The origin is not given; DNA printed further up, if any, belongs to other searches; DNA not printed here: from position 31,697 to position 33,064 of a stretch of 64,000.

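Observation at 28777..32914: TagF-type phosphotransferase + fused cytidylyltransferase/PLP-fold enzyme + opine-dehydrogenase-like reductase: a self-contained module for an unusual CDP-activated polyol or amino-alcohol phosphate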

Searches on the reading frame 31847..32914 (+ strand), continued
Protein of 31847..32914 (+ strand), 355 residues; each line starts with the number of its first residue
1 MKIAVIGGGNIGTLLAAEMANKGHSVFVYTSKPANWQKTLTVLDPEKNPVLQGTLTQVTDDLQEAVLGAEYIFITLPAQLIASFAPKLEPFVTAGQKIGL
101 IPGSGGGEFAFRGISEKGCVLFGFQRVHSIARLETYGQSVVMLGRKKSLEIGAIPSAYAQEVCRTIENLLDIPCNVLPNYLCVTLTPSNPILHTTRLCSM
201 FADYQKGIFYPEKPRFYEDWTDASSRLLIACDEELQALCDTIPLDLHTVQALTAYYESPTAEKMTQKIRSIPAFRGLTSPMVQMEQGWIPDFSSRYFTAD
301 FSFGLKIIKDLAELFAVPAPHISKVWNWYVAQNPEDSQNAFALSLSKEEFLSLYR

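Call 66: search_protein_families(library=pfam, proteins=[L010:9081-10010:+, L010:10045-11085:+, L010:11092-12300:+, L010:7120-7980:+, L013:9115-10173:+, L013:10177-11019:+, L013:11016-11651:+, L013:11881-13476:+, L025:6808-7830:+, L025:9176-10495:+], max_evalue=0.0001)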
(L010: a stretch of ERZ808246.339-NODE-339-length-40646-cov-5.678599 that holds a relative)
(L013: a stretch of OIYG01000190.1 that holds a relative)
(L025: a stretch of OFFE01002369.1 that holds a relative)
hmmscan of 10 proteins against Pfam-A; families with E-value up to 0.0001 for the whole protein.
L010:9081-10010:+ (309 aa): 3 families
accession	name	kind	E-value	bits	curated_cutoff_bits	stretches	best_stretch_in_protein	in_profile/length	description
PF12804.13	NTP_transf_3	-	3.9e-11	43.8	27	1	78-191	1-108/160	MobA-like NTP transferase domain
PF00483.29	NTP_transferase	-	1.7e-09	38.1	21.2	1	78-144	2-70/245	Nucleotidyl transferase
PF14947.12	HTH_45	-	2e-05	25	25.5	1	10-74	9-70/77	Winged helix-turn-helix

L010:10045-11085:+ (346 aa): 10 families
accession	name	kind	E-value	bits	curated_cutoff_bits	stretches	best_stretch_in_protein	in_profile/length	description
PF02719.21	Polysacc_synt_2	-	2.2e-105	352.5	20.2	1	9-288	1-291/293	Polysaccharide biosynthesis protein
PF01370.27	Epimerase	-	7e-24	85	20.9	1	10-226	2-235/240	NAD dependent epimerase/dehydratase family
PF08485.16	Polysacc_syn_2C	-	7.1e-19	67.7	25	1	291-338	1-48/48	Polysaccharide biosynthesis protein C-terminal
PF01073.25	3Beta_HSD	-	8.8e-18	64.7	22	1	11-147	2-132/280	3-beta hydroxysteroid dehydrogenase/isomerase family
PF16363.11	GDP_Man_Dehyd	-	3.2e-14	53.6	27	1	10-133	1-130/332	GDP-mannose 4,6 dehydratase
PF13460.12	NAD_binding_10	-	7.5e-10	39.4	27.2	1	13-137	1-103/184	NAD(P)H-binding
PF07993.18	NAD_binding_4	-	1.3e-09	38.1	20.1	1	11-138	1-142/258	Male sterility protein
PF04321.23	RmlD_sub_bind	-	4.4e-07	29.7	27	1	8-133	2-102/287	RmlD substrate binding domain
PF05368.20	NmrA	-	6.3e-07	29.7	27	1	7-203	3-183/298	NmrA-like family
PF08659.16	KR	-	2e-05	25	22.6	1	8-83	2-76/180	KR domain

L010:11092-12300:+ (402 aa): 3 families
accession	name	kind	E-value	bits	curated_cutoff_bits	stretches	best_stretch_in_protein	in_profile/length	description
PF14667.12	Polysacc_synt_C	-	1.6e-45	154.3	28.7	1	284-395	1-111/111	Polysaccharide biosynthesis C-terminal domain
PF01370.27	Epimerase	-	2.6e-17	63.5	20.9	1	3-202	1-227/240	NAD dependent epimerase/dehydratase family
PF07993.18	NAD_binding_4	-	7.2e-05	22.5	20.1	0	105-151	164-209/258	Male sterility protein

L010:7120-7980:+ (286 aa): 1 family
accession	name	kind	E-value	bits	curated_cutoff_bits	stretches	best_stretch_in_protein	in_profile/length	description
PF04991.19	LicD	-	3.6e-23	83.3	22.6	1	45-258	1-227/227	LicD family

L013:9115-10173:+ (352 aa): 1 family
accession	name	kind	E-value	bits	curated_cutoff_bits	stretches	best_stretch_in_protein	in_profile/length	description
PF00155.27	Aminotran_1_2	-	1.3e-42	146.7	19.7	1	22-346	2-361/361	Aminotransferase class I and II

L013:10177-11019:+ (280 aa): 1 family
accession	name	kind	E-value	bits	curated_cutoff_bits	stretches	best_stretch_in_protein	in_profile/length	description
PF04991.19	LicD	-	6.1e-37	128.3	22.6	1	29-247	1-227/227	LicD family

L013:11016-11651:+ (211 aa): 2 families
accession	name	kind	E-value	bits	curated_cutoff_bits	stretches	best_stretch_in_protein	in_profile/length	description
PF00132.30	Hexapep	-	1.1e-12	47.5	27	1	133-167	2-36/36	Bacterial transferase hexapeptide (six repeats)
PF14602.12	Hexapep_2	-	3.4e-11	43.1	27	1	132-167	1-34/34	Hexapeptide repeat of succinyl-transferase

L013:11881-13476:+ (531 aa): 4 families
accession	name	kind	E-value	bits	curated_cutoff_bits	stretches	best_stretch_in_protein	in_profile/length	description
PF01633.27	Choline_kinase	-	4.6e-18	66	29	1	256-488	2-241/300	Choline/ethanolamine kinase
PF12804.13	NTP_transf_3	-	3.1e-13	50.6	27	1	5-109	1-100/160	MobA-like NTP transferase domain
PF01636.29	APH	-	4.6e-12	46.6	23.2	1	334-471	92-230/239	Phosphotransferase enzyme family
PF00483.29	NTP_transferase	-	3.9e-09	36.9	21.2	1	5-108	2-114/245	Nucleotidyl transferase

L025:6808-7830:+ (340 aa): 4 families
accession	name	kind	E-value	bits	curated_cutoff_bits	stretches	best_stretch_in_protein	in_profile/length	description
PF00248.27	Aldo_ket_red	-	7.5e-34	117.6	24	1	24-197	14-199/291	Aldo/keto reductase family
PF13534.11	Fer4_17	-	2.9e-10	41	22.2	1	255-319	1-61/61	4Fe-4S dicluster domain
PF13187.11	Fer4_9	-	1.1e-06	29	27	1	256-317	2-50/52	4Fe-4S dicluster domain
PF13183.11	Fer4_8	-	5.9e-06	27.2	27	1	255-318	4-68/68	4Fe-4S dicluster domain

L025:9176-10495:+ (440 aa): 2 families
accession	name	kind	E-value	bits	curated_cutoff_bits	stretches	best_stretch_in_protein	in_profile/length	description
PF00113.28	Enolase_C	-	1.7e-125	418.7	21.5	1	147-436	2-291/296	Enolase, C-terminal TIM barrel domain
PF03952.21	Enolase_N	-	1.9e-53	180.5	35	1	7-141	1-131/131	Enolase, N-terminal domain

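Call 68: search_protein_families(library=pfam, proteins=[L047:5880-6746:+, L047:6727-7989:+, L047:9094-10020:+, L047:10034-11596:+, L047:11626-13380:+, L078:301-2067:+, L078:2085-3575:+, L062:953-3601:+, L062:3604-5013:+, L065:5145-5936:+], max_evalue=0.0001)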
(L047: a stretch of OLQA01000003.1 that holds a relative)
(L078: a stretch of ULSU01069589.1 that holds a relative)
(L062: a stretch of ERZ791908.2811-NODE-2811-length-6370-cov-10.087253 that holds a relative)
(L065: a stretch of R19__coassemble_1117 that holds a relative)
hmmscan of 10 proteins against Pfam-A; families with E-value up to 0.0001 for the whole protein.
L047:5880-6746:+ (288 aa): 1 family
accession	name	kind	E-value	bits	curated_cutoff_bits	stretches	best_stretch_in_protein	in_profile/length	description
PF04991.19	LicD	-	9.1e-40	137.6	22.6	1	30-261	1-227/227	LicD family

L047:6727-7989:+ (420 aa): 1 family
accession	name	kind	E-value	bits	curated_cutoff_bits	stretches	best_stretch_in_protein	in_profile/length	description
PF01943.22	Polysacc_synt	-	2.3e-08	34.3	28.2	1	20-268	2-257/274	Polysaccharide biosynthesis protein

L047:9094-10020:+ (308 aa): 2 families
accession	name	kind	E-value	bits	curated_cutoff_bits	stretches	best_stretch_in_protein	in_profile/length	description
PF12804.13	NTP_transf_3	-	2.5e-09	38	27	1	78-189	1-106/160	MobA-like NTP transferase domain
PF00483.29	NTP_transferase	-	1.6e-07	31.6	21.2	1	78-139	2-65/245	Nucleotidyl transferase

L047:10034-11596:+ (520 aa): 2 families
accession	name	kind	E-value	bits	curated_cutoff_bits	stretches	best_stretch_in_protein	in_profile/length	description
PF07969.17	Amidohydro_3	-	1.7e-54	186.5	29.7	1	43-498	1-470/472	Amidohydrolase family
PF01979.26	Amidohydro_1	-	9.4e-13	48.5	25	1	291-496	131-342/345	Amidohydrolase family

L047:11626-13380:+ (584 aa): 5 families
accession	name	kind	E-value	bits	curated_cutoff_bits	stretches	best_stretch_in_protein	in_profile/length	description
PF01633.27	Choline_kinase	-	4e-16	59.6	29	1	320-533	2-230/300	Choline/ethanolamine kinase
PF12804.13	NTP_transf_3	-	6.4e-13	49.6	27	1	70-185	1-111/160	MobA-like NTP transferase domain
PF01636.29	APH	-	8.5e-13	49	23.2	1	403-531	97-232/239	Phosphotransferase enzyme family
PF00483.29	NTP_transferase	-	4.6e-11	43.2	21.2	1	70-179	2-119/245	Nucleotidyl transferase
PF02958.26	EcKL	-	1.2e-07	31.9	22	1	463-528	209-282/294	Ecdysteroid kinase-like family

L078:301-2067:+ (588 aa): 5 families
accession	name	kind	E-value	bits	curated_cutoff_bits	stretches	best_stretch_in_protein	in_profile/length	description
PF01633.27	Choline_kinase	-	4e-16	59.6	29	1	319-521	2-216/300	Choline/ethanolamine kinase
PF01636.29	APH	-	1.3e-14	55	23.2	1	318-531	2-230/239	Phosphotransferase enzyme family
PF12804.13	NTP_transf_3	-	8.9e-12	45.9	27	1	69-170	1-97/160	MobA-like NTP transferase domain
PF00483.29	NTP_transferase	-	9.8e-11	42.1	21.2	1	69-164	2-102/245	Nucleotidyl transferase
PF02958.26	EcKL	-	4.3e-06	26.7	22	1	439-511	188-263/294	Ecdysteroid kinase-like family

L078:2085-3575:+ (496 aa): 2 families
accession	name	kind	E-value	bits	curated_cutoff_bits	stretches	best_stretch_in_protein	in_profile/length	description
PF13520.12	AA_permease_2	-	4.2e-38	131.8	27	1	15-416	1-407/427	Amino acid permease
PF00324.27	AA_permease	-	7.9e-30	104.4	24.6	1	21-423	3-427/470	Amino acid permease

L062:953-3601:+ (882 aa): 7 families
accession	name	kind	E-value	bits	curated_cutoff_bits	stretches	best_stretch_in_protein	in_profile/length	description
PF12804.13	NTP_transf_3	-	9.7e-22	78.3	27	2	88-174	1-79/160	MobA-like NTP transferase domain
PF00483.29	NTP_transferase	-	2.3e-19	70.4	21.2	2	88-179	2-98/245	Nucleotidyl transferase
PF01636.29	APH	-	1.4e-15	58.2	23.2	1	335-528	1-212/239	Phosphotransferase enzyme family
PF01633.27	Choline_kinase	-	9.6e-12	45.3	29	1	336-537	1-216/300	Choline/ethanolamine kinase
PF12802.13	MarR_2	-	1.1e-06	29.1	27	1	27-68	11-52/61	MarR family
PF01128.25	IspD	-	3.4e-06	27.4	27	0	650-713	3-65/221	2-C-methyl-D-erythritol 4-phosphate cytidylyltransferase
PF13412.12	HTH_24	-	1.4e-05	25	21.9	1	29-65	11-46/48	Winged helix-turn-helix DNA-binding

L062:3604-5013:+ (469 aa): 2 families
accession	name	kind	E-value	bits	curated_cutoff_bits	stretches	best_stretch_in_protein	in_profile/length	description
PF00324.27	AA_permease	-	1.4e-38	133.2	24.6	1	37-424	14-425/470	Amino acid permease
PF13520.12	AA_permease_2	-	4.9e-37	128.3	27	1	41-422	23-407/427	Amino acid permease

L065:5145-5936:+ (263 aa): 2 families
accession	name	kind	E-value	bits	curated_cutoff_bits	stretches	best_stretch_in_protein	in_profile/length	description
PF00483.29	NTP_transferase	-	3.4e-09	37.1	21.2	1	37-97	2-64/245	Nucleotidyl transferase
PF12804.13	NTP_transf_3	-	8.5e-09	36.2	27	1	37-112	1-68/160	MobA-like NTP transferase domain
